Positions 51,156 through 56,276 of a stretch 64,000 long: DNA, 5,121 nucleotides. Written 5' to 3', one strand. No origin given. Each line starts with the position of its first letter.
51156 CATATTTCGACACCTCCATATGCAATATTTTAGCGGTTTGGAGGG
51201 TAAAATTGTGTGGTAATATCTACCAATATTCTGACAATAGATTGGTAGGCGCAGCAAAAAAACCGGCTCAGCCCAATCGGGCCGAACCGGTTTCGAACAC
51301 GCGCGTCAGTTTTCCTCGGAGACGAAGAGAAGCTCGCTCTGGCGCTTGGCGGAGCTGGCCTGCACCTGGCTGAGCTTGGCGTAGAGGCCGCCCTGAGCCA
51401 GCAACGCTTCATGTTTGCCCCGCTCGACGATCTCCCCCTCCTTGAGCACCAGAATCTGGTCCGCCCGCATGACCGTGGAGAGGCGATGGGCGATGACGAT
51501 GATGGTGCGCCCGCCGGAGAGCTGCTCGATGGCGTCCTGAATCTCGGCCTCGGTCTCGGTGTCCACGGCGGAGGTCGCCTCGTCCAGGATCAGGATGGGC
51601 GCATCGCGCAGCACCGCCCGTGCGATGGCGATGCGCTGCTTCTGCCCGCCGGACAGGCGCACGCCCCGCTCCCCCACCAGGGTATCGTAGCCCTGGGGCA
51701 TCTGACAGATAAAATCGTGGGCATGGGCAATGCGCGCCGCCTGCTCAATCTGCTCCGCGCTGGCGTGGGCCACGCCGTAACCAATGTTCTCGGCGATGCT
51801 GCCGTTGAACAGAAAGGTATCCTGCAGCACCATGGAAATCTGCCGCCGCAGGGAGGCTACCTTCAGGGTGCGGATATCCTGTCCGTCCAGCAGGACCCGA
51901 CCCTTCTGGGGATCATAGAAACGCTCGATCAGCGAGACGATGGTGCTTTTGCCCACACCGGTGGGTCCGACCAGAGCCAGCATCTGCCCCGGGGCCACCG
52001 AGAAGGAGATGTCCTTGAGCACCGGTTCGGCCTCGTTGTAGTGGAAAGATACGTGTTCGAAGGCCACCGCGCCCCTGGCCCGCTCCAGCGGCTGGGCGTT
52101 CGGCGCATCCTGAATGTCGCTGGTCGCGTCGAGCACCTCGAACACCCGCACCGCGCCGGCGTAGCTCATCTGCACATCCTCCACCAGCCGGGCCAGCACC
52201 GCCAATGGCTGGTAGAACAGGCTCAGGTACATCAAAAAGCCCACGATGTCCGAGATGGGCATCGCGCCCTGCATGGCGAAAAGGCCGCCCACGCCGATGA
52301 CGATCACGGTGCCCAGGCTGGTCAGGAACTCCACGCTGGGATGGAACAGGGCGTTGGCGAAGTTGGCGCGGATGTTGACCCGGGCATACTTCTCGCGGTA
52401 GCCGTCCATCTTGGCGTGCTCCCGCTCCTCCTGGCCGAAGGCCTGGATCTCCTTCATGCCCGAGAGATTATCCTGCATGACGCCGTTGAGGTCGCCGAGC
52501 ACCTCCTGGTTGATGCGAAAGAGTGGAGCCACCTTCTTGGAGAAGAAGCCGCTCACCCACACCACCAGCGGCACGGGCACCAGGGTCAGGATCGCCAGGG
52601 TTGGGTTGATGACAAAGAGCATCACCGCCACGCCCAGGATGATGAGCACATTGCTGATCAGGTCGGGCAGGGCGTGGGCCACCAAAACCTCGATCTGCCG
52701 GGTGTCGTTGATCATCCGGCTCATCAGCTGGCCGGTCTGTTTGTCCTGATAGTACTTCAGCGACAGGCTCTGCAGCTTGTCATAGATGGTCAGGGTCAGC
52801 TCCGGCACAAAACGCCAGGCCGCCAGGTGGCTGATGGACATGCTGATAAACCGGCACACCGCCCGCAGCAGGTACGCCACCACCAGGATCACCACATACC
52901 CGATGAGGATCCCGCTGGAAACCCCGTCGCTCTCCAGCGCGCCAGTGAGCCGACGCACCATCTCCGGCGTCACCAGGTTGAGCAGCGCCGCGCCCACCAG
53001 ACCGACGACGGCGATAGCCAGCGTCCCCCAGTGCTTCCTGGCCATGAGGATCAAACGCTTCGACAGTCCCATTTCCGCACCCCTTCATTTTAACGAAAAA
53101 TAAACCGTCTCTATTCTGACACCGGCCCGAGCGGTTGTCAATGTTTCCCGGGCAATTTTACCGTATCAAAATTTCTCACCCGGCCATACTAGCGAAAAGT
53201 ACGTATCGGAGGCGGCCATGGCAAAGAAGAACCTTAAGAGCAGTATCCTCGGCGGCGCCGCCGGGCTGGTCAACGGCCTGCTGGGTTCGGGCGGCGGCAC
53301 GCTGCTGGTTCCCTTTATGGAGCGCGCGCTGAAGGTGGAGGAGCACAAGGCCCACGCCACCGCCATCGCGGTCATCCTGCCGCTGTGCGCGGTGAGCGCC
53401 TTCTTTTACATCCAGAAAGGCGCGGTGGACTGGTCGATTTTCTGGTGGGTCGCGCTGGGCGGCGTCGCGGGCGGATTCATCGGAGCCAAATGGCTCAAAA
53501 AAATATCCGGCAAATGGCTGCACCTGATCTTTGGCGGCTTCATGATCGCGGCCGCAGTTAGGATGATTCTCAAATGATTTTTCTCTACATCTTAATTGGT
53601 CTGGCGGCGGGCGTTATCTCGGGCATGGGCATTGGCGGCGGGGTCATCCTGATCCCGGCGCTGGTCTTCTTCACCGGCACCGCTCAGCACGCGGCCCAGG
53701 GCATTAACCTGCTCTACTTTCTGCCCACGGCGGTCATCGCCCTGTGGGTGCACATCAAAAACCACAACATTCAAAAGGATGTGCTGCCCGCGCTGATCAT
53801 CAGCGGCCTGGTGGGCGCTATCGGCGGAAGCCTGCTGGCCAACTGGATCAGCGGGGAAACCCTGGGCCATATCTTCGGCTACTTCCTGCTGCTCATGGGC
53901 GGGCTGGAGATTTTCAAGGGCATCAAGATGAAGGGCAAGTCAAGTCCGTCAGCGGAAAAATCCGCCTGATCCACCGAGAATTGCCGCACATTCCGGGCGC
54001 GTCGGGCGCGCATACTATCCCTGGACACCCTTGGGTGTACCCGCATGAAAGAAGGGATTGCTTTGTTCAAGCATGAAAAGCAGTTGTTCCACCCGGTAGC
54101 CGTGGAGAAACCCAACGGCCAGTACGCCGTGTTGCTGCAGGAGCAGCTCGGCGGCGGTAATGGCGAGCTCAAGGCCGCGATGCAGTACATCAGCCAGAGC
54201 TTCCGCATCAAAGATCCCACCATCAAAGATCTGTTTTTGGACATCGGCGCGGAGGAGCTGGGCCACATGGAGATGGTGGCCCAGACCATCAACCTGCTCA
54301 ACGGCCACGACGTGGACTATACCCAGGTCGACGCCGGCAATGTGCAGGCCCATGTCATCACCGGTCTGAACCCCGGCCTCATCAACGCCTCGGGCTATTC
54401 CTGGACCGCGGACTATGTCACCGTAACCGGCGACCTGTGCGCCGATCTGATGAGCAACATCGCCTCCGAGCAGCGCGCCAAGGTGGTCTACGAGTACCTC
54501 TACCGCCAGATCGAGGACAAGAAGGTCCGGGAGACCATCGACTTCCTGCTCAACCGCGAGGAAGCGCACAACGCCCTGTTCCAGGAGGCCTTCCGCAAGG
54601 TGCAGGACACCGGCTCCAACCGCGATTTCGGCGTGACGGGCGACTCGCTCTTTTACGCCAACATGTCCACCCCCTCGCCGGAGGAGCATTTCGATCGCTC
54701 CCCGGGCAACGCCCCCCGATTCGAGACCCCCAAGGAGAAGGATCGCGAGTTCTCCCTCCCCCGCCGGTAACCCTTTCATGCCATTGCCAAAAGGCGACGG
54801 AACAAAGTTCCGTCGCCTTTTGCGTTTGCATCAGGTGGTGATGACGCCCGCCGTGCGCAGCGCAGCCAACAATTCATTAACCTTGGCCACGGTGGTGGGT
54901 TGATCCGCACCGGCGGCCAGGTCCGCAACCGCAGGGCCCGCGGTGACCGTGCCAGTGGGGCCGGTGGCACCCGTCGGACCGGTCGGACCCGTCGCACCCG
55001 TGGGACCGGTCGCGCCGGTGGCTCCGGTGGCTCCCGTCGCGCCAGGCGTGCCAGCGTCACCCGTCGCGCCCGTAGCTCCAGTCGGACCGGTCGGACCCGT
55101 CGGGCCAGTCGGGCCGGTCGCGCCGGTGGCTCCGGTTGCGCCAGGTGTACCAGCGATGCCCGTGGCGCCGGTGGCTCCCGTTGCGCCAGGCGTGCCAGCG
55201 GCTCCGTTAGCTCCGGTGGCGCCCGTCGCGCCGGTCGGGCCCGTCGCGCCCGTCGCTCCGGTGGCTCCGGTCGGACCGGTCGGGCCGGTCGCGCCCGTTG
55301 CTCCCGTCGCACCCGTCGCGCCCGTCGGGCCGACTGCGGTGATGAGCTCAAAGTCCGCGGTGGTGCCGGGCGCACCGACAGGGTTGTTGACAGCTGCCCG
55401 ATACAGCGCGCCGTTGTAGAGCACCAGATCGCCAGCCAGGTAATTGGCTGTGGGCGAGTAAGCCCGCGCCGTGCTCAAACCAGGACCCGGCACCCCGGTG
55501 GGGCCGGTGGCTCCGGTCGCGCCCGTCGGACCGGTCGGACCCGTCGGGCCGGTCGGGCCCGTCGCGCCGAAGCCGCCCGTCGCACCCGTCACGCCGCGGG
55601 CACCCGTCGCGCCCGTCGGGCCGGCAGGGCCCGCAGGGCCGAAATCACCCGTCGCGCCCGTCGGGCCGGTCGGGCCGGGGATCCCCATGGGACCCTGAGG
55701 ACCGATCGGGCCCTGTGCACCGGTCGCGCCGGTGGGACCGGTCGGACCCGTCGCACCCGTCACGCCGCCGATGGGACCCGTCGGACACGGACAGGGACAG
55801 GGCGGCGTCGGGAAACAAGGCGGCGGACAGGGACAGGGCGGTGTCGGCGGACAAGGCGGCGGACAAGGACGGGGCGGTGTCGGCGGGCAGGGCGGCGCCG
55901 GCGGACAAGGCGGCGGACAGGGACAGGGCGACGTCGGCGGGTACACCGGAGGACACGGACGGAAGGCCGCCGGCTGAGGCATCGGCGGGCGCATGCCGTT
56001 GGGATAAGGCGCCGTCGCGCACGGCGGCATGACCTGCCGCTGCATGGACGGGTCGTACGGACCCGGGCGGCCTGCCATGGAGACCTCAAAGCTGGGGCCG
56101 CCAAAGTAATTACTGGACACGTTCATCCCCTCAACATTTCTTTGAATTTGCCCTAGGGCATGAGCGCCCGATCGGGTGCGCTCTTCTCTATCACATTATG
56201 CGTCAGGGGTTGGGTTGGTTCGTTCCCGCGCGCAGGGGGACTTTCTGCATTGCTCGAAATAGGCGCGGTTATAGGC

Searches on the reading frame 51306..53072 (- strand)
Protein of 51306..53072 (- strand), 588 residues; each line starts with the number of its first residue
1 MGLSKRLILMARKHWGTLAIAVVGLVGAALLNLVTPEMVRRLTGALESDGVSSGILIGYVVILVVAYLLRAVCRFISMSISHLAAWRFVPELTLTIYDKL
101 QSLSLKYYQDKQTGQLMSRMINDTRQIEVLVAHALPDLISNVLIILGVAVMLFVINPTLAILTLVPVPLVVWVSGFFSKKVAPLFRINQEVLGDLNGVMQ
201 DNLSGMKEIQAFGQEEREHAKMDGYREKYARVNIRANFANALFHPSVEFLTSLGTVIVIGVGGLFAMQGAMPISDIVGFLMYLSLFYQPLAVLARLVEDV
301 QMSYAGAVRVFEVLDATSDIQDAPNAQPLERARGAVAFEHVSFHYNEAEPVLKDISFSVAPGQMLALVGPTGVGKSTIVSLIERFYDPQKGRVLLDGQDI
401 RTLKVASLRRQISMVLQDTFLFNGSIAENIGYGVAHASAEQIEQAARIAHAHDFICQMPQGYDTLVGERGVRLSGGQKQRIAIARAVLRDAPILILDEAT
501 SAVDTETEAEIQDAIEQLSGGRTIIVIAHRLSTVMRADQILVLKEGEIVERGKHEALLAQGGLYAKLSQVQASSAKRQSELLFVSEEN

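Call 7: search_protein_families(library=pfam, proteins=[window:51306-53072:-])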
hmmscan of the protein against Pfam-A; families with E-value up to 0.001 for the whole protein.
window:51306-53072:- (588 aa): 3 families
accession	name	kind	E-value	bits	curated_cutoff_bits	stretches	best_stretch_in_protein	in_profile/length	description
PF00664.28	ABC_membrane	-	4.9e-48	164.6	28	1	19-290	2-274/274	ABC transporter transmembrane region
PF00005.33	ABC_tran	-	2.4e-35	122.5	25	1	352-501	1-137/137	ABC transporter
PF02463.25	SMC_N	-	1.1e-08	35.2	40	1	389-543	107-211/220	RecF/RecN/SMC N terminal domain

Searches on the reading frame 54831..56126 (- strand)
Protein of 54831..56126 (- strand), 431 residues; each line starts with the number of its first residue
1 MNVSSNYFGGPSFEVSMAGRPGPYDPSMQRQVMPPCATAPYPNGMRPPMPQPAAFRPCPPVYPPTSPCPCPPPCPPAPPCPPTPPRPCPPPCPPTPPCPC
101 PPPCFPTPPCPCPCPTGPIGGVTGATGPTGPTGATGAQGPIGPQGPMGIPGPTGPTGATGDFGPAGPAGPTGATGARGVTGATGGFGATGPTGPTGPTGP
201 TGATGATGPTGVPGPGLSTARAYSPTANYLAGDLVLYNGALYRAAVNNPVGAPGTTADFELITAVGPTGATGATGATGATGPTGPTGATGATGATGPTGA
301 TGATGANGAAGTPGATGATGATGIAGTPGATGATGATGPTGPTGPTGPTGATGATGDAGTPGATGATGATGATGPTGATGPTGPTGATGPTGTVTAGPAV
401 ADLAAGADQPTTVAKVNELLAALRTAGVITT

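Call 61: search_protein_families(library=pfam, proteins=[window:54831-56126:-], max_evalue=0.001)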
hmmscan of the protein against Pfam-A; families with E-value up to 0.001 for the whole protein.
window:54831-56126:- (431 aa): 2 families
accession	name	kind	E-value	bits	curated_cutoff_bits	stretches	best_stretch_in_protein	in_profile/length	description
PF01391.23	Collagen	-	8.5e-32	109.2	27.2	5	266-321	4-59/60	Collagen triple helix repeat (20 copies)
PF02839.19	CBM_5_12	-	0.00024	21.5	26.2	1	222-245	1-24/44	Carbohydrate-binding module family 5/12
